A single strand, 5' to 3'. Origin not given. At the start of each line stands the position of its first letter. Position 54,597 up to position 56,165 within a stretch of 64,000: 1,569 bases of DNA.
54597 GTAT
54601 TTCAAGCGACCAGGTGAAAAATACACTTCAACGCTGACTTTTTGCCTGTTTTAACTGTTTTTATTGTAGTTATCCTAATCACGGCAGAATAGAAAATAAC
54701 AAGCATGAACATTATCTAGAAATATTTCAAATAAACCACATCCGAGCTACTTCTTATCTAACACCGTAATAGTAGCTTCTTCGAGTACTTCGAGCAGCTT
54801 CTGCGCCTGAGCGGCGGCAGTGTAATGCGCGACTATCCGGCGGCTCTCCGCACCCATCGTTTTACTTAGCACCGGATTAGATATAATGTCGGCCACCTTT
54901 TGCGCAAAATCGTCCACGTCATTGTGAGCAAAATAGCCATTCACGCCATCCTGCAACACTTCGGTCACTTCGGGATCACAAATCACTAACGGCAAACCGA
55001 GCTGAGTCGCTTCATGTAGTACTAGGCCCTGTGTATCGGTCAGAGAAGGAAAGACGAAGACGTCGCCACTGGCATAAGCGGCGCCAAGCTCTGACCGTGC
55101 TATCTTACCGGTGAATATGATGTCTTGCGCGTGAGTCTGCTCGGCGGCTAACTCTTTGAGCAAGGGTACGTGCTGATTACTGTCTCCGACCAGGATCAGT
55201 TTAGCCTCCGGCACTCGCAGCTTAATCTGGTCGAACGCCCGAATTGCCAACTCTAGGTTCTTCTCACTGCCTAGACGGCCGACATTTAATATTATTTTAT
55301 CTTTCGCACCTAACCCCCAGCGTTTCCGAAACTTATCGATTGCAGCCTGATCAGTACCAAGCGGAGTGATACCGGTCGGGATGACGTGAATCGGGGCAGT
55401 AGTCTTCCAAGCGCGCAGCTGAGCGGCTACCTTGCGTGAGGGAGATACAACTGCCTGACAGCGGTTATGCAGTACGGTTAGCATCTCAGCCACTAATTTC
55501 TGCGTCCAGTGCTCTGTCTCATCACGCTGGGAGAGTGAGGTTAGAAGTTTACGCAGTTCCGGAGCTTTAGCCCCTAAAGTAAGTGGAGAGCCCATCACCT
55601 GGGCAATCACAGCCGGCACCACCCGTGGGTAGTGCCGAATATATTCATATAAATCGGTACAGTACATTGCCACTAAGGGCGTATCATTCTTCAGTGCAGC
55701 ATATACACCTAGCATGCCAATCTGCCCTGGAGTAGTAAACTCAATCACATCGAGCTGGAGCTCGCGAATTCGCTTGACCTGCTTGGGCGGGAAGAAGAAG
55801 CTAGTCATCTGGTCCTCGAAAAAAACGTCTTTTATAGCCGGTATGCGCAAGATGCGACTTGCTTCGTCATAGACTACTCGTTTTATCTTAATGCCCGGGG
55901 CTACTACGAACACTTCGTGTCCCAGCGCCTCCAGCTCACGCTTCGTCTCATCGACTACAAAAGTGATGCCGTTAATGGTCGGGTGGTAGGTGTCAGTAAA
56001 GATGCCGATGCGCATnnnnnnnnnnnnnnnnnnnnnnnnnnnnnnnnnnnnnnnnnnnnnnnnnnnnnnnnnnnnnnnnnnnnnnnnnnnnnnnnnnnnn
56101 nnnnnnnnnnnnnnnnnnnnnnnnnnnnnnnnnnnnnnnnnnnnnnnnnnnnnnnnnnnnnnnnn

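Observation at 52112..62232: Cell-surface polysaccharide locus: QxxRW processive GT2 synthase plus GH1 plus GH-like plus two GT4 plus a beta-helix surface protein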

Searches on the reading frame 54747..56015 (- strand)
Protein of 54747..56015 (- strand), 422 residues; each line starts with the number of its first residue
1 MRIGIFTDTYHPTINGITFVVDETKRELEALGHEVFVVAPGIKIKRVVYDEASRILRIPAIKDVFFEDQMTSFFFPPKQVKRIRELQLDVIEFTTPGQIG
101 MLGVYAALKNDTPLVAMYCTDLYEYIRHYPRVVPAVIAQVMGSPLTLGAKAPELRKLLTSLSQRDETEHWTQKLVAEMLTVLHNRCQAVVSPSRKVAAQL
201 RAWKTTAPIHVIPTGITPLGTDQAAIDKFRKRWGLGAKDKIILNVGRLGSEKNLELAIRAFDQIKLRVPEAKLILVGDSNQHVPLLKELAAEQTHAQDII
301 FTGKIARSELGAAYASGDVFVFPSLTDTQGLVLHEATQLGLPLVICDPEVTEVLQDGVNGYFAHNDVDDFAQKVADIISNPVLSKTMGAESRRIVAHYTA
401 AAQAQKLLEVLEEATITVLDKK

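Call 3: search_protein_families(library=pfam, proteins=[window:54747-56015:-], max_evalue=0.01)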
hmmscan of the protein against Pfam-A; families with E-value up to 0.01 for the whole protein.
window:54747-56015:- (422 aa): 6 families
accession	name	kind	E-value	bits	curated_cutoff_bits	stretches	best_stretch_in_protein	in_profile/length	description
PF00534.26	Glycos_transf_1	-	3.3e-30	105.3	26.4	1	227-392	3-170/172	Glycosyl transferases group 1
PF13692.12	Glyco_trans_1_4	-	3.3e-29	102.4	27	1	240-380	2-142/142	Glycosyl transferases group 1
PF13439.12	Glyco_transf_4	-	2.2e-19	70.5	28.5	1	14-216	1-166/170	Glycosyltransferase Family 4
PF13579.12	Glyco_trans_4_4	-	5.8e-10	40.2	29.7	1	16-215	2-158/158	Glycosyl transferase 4-like domain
PF20706.3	GT4-conflict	-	3.2e-07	30.1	26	1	233-411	193-372/385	Family 4 Glycosyltransferase in conflict systems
PF13524.12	Glyco_trans_1_2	-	2.7e-05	24.6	25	1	293-409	27-144/144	Glycosyl transferase-like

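Call 4: search_protein_families(library=ncbifam, proteins=[window:54747-56015:-], max_evalue=0.01)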
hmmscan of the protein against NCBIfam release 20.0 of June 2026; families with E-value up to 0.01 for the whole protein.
window:54747-56015:- (422 aa): 38 families (the best 25 are shown)
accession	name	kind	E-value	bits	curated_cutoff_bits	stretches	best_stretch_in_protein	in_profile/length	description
NF049988.1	MGlcDAGSynMgs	equivalog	1.6e-41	143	400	2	180-413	149-386/398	alpha-monoglucosyldiacylglycerol synthase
TIGR04157.1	glyco_rSAM_CFB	subfamily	6.2e-24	84.7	400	1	152-394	136-388/406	TIGR04157 family glycosyltransferase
NF053513.1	Gtran_IagA_BgsA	equivalog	1.6e-23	83.3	460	1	173-411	93-328/333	LTA glycolipid anchor biosynthesis glycosyltransferase, IagA/BgsA family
TIGR03999.1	thiol_BshA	equivalog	4e-23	82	273.7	1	132-407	93-366/375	N-acetyl-alpha-D-glucosaminyl L-malate synthase BshA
NF053787.1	GlcN_PG_synth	equivalog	2.5e-22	79.2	480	1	166-410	124-355/361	N-acetylglucosaminyl phosphatidylglycerol synthase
TIGR04047.1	MSMEG_0565_glyc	hypoth_equivalog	8.6e-20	71.1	259.85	1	184-410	137-370/373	MSMEG_0565 family glycosyltransferase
TIGR03449.1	mycothiol_MshA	equivalog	1.2e-16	60.7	462.5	1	187-415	167-404/406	D-inositol-3-phosphate glycosyltransferase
NF038295.1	EPS_HpsP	equivalog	1.7e-16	60.2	550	1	208-412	177-385/388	hormogonium polysaccharide biosynthesis glycosyltransferase HpsP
NF049987.1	DaglGlyslTfaseDgs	equivalog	3.8e-16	59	500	1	175-413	91-326/332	processive diacylglycerol alpha-glucosyltransferase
NF047684.1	TeichurnBiosyTuaC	equivalog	5.6e-15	55.2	550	1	187-413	166-388/391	teichuronic acid biosynthesis protein TuaC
NF041876.1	EPS_EpsE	equivalog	1.3e-14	54.2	400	1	215-407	189-389/389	exopolysaccharide biosynthesis GT4 family glycosyltransferase EpsE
NF038229.1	Glyco4_Geo_Pelo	equivalog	5.9e-14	51.8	400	1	161-413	86-335/338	GPMC system family 4 glycosyltransferase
NF047880.1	glyco_SdgA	exception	8.6e-14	51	800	1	177-409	261-485/488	serine-aspartate repeat adhesin O-glycosyltransferase SdgA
TIGR02149.1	glgA_Coryne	subfamily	9.1e-14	51.4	302.4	1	206-412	168-388/391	glycogen synthase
TIGR03088.1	stp2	hypoth_equivalog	2.7e-13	49.7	409.05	1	237-408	192-367/374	TIGR03088 family PEP-CTERM/XrtA system glycosyltransferase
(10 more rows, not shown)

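Call 28: search_solved_structures(query=window:54747-56015:-, max_evalue=0.001)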
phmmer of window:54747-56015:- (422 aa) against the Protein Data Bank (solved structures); distinct sequences matched with E-value up to 0.001: 25.
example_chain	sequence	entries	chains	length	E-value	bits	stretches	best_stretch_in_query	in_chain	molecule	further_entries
2jjm_A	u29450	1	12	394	1e-12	51.2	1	227-396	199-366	GLYCOSYL TRANSFERASE, GROUP 1 FAMILY PROTEIN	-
3mbo_A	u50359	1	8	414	1.2e-12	50.9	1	227-396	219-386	Glycosyltransferase, group 1 family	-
6kih_A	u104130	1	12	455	5.7e-12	48.7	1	160-398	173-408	Tll1590 protein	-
6n1x_A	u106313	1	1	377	1.3e-09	41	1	229-380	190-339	Glycosyltransferase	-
6d9t_A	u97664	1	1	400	1.5e-09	40.7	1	229-380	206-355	Glycosyl transferase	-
3okc_A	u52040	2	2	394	5.3e-09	39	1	222-412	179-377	GDP-mannose-dependent alpha-(1-6)-phosphatidylinositol monomannoside mannosyltransferase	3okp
3oka_A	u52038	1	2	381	5.7e-09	38.9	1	222-412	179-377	GDP-mannose-dependent alpha-(1-6)-phosphatidylinositol monomannoside mannosyltransferase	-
4pqg_A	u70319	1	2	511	1.7e-07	34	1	235-376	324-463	Glycosyltransferase Gtf1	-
9dcm_B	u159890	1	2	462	7.3e-07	31.9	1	235-413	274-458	Sucrose-phosphate synthase-like protein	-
8vrf_B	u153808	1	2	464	7.4e-07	31.9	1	235-413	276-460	Sucrose-phosphate synthase-like protein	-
8uag_A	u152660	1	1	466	7.4e-07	31.9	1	235-413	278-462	Sucrose-phosphate synthase-like protein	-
5d00_A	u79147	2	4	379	1.2e-06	31.2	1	230-381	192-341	N-acetyl-alpha-D-glucosaminyl L-malate synthase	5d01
4n9w_A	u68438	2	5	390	1.3e-06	31.1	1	218-412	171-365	GDP-mannose-dependent alpha-(1-2)-phosphatidylinositol mannosyltransferase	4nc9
5e9t_A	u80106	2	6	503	1.4e-06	31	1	242-376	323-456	Glycosyltransferase Gtf1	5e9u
2gej_A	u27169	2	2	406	1.6e-06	30.8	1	218-412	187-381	PHOSPHATIDYLINOSITOL MANNOSYLTRANSFERASE (PimA)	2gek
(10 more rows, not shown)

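Call 33: find_homologous_proteins(query=window:54747-56015:-)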
Query window:54747-56015:- (422 aa): 2069 proteins with E <= 0.001 among 8000 candidates; the best 120 are listed.
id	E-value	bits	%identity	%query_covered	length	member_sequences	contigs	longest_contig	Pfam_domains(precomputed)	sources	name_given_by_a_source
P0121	2.1e-276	934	100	100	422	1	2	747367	PF00534.27,PF13579.13,PF13439.13,PF20706.4,PF13692.13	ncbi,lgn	ncbi:MAG: glycosyltransferase [Candidatus Saccharimonadales bacterium]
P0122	1.1e-195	668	71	100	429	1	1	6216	PF00534.27,PF13579.13,PF13524.13,PF13439.13,PF20706.4,PF13692.13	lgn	-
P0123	2.8e-175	601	64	98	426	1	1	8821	PF00534.27,PF13579.13,PF13439.13,PF20706.4,PF13692.13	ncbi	-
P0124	4.4e-173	594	65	98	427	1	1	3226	PF00534.27,PF13579.13,PF13439.13,PF20706.4,PF13692.13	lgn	-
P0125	2.3e-170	585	62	99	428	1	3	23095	PF00534.27,PF13579.13,PF13439.13,PF20706.4,PF13692.13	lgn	-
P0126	3.4e-162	558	60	99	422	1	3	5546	PF00534.27,PF13579.13,PF13439.13,PF20706.4,PF13692.13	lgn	-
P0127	3.4e-158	545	57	98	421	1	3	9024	PF00534.27,PF13579.13,PF13439.13,PF20706.4,PF13692.13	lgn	-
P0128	1.3e-137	477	52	98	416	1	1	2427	PF00534.27,PF13579.13,PF13439.13,PF13692.13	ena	-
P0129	4.6e-123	429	49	98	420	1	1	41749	PF00534.27,PF13579.13,PF13439.13,PF20706.4,PF13692.13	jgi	jgi:glycosyltransferase involved in cell wall biosynthesis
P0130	1.3e-119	418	47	99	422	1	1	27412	PF00534.27,PF13579.13,PF13439.13,PF20706.4,PF13692.13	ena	-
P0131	1.8e-119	418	46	100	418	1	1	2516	PF00534.27,PF13579.13,PF13439.13,PF13692.13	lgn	-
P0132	4.0e-119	416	46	98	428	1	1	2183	PF00534.27,PF13579.13,PF13439.13,PF20706.4,PF13692.13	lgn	-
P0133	3.6e-118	413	46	99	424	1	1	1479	PF00534.27,PF13477.13,PF13579.13,PF13524.13,PF13439.13,PF20706.4,PF13692.13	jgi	jgi:1,2-diacylglycerol 3-alpha-glucosyltransferase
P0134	9.4e-118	412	47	96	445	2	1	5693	PF00534.27,PF13439.13,PF20706.4,PF13692.13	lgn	-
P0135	3.8e-117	410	46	95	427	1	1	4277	PF00534.27,PF13579.13,PF13439.13,PF20706.4,PF13692.13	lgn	-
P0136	4.9e-117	410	46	99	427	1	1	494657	PF00534.27,PF13579.13,PF13524.13,PF13439.13,PF20706.4,PF13692.13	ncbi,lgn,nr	ncbi:glycosyltransferase family 4 protein [Patescibacteria group bacterium]|nr:MAG: glycosyltransfer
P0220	1.9e-107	378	44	99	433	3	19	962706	PF00534.27,PF13579.13,PF13439.13,PF13692.13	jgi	jgi:1,2-diacylglycerol 3-alpha-glucosyltransferase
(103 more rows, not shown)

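Call 34: find_encoding_contigs(protein=P0125, flank=8000, max_places=1)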
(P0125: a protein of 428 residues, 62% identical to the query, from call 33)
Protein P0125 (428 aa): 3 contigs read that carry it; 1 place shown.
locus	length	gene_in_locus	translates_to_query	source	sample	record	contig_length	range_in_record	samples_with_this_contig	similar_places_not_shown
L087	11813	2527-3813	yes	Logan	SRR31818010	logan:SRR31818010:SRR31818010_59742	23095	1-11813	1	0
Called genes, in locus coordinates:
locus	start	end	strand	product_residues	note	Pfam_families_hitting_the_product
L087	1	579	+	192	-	?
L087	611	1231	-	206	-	-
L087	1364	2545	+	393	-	PF13439:Glyco_transf_4, PF13579:Glyco_trans_4_4, PF13477:Glyco_trans_4_2, PF00534:Glycos_transf_1, PF13692:Glyco_trans_1_4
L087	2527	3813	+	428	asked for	PF13439:Glyco_transf_4, PF13579:Glyco_trans_4_4 (weak), PF20706:GT4-conflict, PF00534:Glycos_transf_1, PF13692:Glyco_trans_1_4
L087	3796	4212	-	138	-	-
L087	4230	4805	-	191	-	PF02245:Pur_DNA_glyco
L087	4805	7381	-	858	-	PF02861:Clp_N, PF23569:NBD_SMAX1, PF00004:AAA, PF17871:AAA_lid_9, PF00158:Sigma54_activat, PF07724:AAA_2, PF00004:AAA, PF07728:AAA_5, +9 more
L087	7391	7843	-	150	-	PF00011:HSP20, PF17886:ArsA_HSP20 (weak)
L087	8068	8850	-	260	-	PF06966:DUF1295, PF02544:Steroid_dh, PF04191:PEMT (weak)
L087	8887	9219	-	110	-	-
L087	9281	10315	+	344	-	PF03816:LytR_cpsA_psr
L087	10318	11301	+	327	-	-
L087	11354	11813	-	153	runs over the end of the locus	PF01272:GreA_GreB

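Call 35: find_encoding_contigs(protein=P0136, flank=8000, max_places=1)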
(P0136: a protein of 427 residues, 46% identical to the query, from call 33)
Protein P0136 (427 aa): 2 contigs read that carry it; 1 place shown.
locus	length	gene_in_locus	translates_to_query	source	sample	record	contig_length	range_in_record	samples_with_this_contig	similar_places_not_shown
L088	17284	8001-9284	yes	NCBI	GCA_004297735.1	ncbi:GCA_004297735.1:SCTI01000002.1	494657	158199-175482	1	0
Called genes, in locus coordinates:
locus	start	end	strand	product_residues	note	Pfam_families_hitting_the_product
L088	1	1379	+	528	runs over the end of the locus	PF00437:T2SSE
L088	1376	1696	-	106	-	-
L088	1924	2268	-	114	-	PF24445:DUF7564 (weak)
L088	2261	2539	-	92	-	-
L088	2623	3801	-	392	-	PF07690:MFS_1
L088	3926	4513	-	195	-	-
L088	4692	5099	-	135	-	PF02452:PemK_toxin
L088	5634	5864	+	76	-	-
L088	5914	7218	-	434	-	PF05977:MFS_3, PF07690:MFS_1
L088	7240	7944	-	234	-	PF00535:Glycos_transf_2, PF13641:Glyco_tranf_2_3, PF13632:Glyco_trans_2_3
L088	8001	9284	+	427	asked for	PF13439:Glyco_transf_4, PF13579:Glyco_trans_4_4, PF20706:GT4-conflict, PF00534:Glycos_transf_1, PF13692:Glyco_trans_1_4, PF13524:Glyco_trans_1_2 (weak)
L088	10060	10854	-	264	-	PF01978:TrmB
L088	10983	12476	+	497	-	PF13541:ChlI, PF05496:RuvB_N (faint), PF00158:Sigma54_activat (faint), PF01078:Mg_chelatase, PF00004:AAA (faint), PF07728:AAA_5, PF00493:MCM (weak), PF13335:Mg_chelatase_C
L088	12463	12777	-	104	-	-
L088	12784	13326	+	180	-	PF14584:DUF4446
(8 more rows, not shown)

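Call 36: find_encoding_contigs(protein=P0220, flank=8000, max_places=1)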
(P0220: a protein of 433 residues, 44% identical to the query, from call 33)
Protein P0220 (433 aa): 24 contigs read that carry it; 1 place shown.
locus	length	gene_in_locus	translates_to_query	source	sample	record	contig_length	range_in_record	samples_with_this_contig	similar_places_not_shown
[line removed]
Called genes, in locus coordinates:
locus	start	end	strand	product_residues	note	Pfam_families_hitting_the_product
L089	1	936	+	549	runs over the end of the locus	PF00082:Peptidase_S8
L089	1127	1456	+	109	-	-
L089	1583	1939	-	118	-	PF13628:DUF4142, PF03713:DUF305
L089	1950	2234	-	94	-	PF02583:Trns_repr_metal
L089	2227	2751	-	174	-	PF14342:DUF4396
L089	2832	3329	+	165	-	PF07866:DUF1653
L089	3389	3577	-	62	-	-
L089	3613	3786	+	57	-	-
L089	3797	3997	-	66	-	-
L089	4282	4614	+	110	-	-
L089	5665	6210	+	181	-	PF06941:NT5C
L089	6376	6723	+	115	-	-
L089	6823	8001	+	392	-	PF13439:Glyco_transf_4, PF13579:Glyco_trans_4_4, PF00534:Glycos_transf_1, PF13692:Glyco_trans_1_4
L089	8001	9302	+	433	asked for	PF13439:Glyco_transf_4, PF13579:Glyco_trans_4_4, PF00534:Glycos_transf_1, PF13692:Glyco_trans_1_4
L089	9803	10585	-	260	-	PF01978:TrmB, PF24033:DUF7342 (faint)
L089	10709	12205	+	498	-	PF13541:ChlI, PF07728:AAA_5 (faint), PF00493:MCM (faint), PF01078:Mg_chelatase, PF13335:Mg_chelatase_C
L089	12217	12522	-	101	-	-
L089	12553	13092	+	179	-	PF14584:DUF4446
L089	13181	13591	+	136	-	PF04519:Bactofilin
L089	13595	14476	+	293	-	PF00781:DAGK_cat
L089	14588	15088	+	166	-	PF05198:IF3_N, PF00707:IF3_C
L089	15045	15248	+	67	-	PF01632:Ribosomal_L35p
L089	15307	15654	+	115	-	PF00453:Ribosomal_L20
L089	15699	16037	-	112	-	PF03551:PadR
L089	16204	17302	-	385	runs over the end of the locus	PF13439:Glyco_transf_4, PF00534:Glycos_transf_1, PF13692:Glyco_trans_1_4, PF13524:Glyco_trans_1_2 (weak)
